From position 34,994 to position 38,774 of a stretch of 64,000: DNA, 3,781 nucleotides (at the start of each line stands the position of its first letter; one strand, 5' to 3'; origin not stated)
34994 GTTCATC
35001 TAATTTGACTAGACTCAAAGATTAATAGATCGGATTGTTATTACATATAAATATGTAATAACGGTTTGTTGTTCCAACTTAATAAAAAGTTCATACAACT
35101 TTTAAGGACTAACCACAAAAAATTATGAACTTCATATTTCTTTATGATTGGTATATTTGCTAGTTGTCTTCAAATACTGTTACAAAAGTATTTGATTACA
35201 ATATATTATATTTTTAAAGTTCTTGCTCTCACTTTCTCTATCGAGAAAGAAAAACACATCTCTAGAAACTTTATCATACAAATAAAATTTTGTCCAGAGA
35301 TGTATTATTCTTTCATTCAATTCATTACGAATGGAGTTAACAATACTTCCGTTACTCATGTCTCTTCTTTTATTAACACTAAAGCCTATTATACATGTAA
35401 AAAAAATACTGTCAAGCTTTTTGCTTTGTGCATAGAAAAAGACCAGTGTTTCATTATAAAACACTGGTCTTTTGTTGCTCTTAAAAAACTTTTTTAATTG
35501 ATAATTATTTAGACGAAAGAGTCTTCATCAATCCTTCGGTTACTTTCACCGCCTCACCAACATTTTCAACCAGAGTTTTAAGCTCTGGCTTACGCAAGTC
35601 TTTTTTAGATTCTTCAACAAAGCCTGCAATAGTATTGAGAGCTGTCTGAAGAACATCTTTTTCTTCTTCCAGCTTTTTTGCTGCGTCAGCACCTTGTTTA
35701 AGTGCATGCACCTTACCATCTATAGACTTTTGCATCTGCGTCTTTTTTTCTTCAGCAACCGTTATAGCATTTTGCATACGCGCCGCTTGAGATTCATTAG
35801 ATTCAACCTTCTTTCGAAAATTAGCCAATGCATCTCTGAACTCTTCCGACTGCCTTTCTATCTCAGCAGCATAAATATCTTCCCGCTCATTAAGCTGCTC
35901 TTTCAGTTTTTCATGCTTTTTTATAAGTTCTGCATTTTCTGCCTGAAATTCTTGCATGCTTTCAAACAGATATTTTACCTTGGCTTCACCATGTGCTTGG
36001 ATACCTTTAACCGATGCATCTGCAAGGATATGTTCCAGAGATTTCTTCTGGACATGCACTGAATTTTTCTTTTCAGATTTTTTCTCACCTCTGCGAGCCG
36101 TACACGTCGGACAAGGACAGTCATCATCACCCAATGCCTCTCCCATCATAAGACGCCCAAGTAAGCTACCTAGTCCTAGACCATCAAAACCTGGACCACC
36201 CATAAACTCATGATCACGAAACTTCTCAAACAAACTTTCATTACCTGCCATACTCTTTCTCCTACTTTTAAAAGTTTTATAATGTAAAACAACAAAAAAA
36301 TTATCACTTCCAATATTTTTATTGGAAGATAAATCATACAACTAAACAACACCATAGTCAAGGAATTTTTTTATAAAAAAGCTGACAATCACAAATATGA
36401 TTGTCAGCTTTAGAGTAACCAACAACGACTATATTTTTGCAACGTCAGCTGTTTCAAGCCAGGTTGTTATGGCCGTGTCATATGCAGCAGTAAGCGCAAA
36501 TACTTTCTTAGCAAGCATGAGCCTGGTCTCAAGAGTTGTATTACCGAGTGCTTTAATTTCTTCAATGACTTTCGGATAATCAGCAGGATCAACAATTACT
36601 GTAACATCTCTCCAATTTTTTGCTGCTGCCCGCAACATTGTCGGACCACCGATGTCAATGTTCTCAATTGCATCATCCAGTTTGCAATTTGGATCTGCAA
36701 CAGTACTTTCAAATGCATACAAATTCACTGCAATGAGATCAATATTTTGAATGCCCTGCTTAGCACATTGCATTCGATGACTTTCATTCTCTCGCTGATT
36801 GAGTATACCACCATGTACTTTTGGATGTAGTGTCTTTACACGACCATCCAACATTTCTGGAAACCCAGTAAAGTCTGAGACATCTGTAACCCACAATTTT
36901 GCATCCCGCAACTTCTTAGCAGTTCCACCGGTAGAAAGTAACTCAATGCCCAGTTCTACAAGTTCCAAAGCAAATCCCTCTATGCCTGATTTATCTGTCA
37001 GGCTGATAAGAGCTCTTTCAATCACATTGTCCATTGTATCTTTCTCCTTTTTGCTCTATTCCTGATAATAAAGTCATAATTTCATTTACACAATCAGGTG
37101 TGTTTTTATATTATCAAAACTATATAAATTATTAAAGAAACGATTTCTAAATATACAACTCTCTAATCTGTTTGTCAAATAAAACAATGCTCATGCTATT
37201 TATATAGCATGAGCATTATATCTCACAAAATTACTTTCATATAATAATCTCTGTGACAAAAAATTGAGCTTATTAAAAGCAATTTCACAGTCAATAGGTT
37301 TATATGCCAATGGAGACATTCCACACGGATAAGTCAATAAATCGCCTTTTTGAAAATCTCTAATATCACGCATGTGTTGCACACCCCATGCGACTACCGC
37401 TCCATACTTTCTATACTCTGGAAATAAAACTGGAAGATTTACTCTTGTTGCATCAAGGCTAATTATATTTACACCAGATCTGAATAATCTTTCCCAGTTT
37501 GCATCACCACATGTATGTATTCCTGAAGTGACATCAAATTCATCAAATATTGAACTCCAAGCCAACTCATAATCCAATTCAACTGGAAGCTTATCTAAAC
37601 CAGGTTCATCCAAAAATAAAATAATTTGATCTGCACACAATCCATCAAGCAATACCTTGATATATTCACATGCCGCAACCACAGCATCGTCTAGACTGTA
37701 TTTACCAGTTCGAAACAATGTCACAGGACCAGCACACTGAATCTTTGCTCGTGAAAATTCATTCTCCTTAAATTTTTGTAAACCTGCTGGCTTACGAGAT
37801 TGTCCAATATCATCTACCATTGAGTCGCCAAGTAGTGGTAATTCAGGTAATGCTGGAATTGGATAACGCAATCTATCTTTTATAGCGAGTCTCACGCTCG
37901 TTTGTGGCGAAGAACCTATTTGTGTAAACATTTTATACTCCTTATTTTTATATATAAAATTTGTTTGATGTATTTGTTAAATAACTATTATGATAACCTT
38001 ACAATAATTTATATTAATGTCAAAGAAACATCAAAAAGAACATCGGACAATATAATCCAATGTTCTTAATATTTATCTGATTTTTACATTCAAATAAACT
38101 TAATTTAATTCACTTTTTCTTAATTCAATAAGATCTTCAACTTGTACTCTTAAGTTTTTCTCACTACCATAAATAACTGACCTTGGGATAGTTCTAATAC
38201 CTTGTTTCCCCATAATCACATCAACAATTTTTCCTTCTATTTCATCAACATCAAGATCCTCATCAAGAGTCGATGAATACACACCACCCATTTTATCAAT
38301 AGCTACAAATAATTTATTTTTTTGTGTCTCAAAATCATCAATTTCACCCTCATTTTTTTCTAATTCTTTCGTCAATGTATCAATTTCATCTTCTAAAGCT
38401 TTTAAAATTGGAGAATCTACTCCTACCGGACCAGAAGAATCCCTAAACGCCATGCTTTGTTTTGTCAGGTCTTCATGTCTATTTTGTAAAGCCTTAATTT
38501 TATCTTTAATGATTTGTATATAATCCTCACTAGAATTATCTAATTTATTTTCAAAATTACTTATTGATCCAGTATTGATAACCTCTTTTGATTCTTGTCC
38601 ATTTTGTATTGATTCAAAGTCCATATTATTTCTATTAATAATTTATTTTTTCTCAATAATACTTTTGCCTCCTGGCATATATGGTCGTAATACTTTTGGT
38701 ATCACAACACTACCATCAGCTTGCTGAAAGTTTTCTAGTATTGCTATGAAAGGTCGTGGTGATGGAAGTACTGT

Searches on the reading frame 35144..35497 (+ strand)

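Call 71: search_protein_families(library=pfam, proteins=[window:35144-35497:+], max_evalue=1)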
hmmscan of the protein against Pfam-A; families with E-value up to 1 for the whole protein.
window:35144-35497:+ (117 aa): 2 families
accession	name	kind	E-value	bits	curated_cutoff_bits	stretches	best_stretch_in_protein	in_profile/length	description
PF25824.1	DUF7951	-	0.022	15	27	1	36-101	30-95/212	Repeat of unknown function (DUF7951)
PF04848.19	Pox_A22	-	0.032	14.8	22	1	52-99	64-113/143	Poxvirus A22 protein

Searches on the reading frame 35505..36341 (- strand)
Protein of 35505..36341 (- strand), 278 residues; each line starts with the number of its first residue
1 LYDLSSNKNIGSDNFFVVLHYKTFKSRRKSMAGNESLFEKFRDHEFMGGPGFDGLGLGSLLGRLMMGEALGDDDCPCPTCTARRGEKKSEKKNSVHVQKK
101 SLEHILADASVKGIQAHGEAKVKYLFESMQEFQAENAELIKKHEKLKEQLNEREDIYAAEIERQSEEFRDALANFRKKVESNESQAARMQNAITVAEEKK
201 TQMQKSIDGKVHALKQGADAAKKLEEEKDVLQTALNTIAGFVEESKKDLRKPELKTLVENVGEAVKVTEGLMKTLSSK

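Call 8: search_protein_families(library=pfam, proteins=[window:35505-36341:-], max_evalue=0.01)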
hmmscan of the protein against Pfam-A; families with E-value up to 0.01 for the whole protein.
window:35505-36341:- (278 aa): 0 families

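Call 70: search_protein_families(library=phrogs, proteins=[window:35505-36341:-], max_evalue=0.01)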
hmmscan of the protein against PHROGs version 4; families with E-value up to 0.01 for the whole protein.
window:35505-36341:- (278 aa): 1 family
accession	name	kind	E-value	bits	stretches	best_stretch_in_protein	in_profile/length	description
phrog_77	-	DNA, RNA and nucleotide metabolism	0.00085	18.9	1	72-247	625-784/967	SbcC-like subunit of palindrome specific endonuclease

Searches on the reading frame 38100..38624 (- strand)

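Call 70: search_protein_families(library=phrogs, proteins=[window:38100-38624:-], max_evalue=0.01)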
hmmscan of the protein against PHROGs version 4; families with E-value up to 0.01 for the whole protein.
window:38100-38624:- (174 aa): 4 families
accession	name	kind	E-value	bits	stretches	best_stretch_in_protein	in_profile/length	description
phrog_77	-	DNA, RNA and nucleotide metabolism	0.0047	16.5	1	25-105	728-789/967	SbcC-like subunit of palindrome specific endonuclease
phrog_31146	-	unknown function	0.0051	16.8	1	21-112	227-314/456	-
phrog_739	-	lysis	0.0058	17.9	0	75-109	37-71/122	Rz-like spanin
phrog_36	-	transcription regulation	0.0095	16.5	0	37-112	64-140/220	transcriptional regulator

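Call 71: search_protein_families(library=pfam, proteins=[window:38100-38624:-], max_evalue=1)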
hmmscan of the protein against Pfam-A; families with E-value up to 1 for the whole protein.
window:38100-38624:- (174 aa): 22 families
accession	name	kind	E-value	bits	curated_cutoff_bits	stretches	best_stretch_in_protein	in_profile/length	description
PF24319.2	DUF7491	-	0.019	15.6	30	1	74-112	30-68/90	Coiled-coil region of unknown function (DUF7491)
PF25398.1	CUX1_N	-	0.024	15.1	27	1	21-92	19-88/116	CUX1-like, N-terminal tRNA-binding arm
PF15821.10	DUF4709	-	0.025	15.5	27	1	23-53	60-90/110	Domain of unknown function (DUF4709)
PF04012.17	PspA_IM30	-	0.026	14.5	33.9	1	25-106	57-139/220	PspA/IM30 family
PF07888.16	CALCOCO1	-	0.026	13.9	36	1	20-105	81-162/496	Calcium binding and coiled-coil domain (CALCOCO1) like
PF00435.27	Spectrin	-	0.029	15.3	29.9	0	64-106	26-68/105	Spectrin repeat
PF25450.1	Rab11-FIP3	-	0.029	15.1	31.9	0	74-118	63-107/125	Rab11-FIP3-like domain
PF13600.11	DUF4140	-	0.031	15.1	27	1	54-103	48-96/98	N-terminal domain of unknown function (DUF4140)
PF16331.10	TolA_bind_tri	-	0.044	14.3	30.1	1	74-112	27-65/76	TolA binding protein trimerisation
PF01920.25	Prefoldin_2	-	0.048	14.1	27.6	1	75-106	72-103/106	Prefoldin subunit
PF16326.10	ABC_tran_CTD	-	0.057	14.1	32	1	74-102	10-40/69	ABC transporter C-terminal domain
PF13543.13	SAM_KSR1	-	0.1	13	22.5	0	67-99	20-52/75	SAM like domain present in kinase suppressor RAS 1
PF10473.14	CENP-F_leu_zip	-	0.11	13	34.5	1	20-105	25-106/140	Leucine-rich repeats of kinetochore protein Cenp-F/LEK1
PF23882.1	DUF7235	-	0.11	12.3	30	1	75-110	269-304/307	Family of unknown function (DUF7235)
PF25101.1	Spectrin_7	-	0.14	12.9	27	0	20-67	9-60/99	Animal spectrin repeats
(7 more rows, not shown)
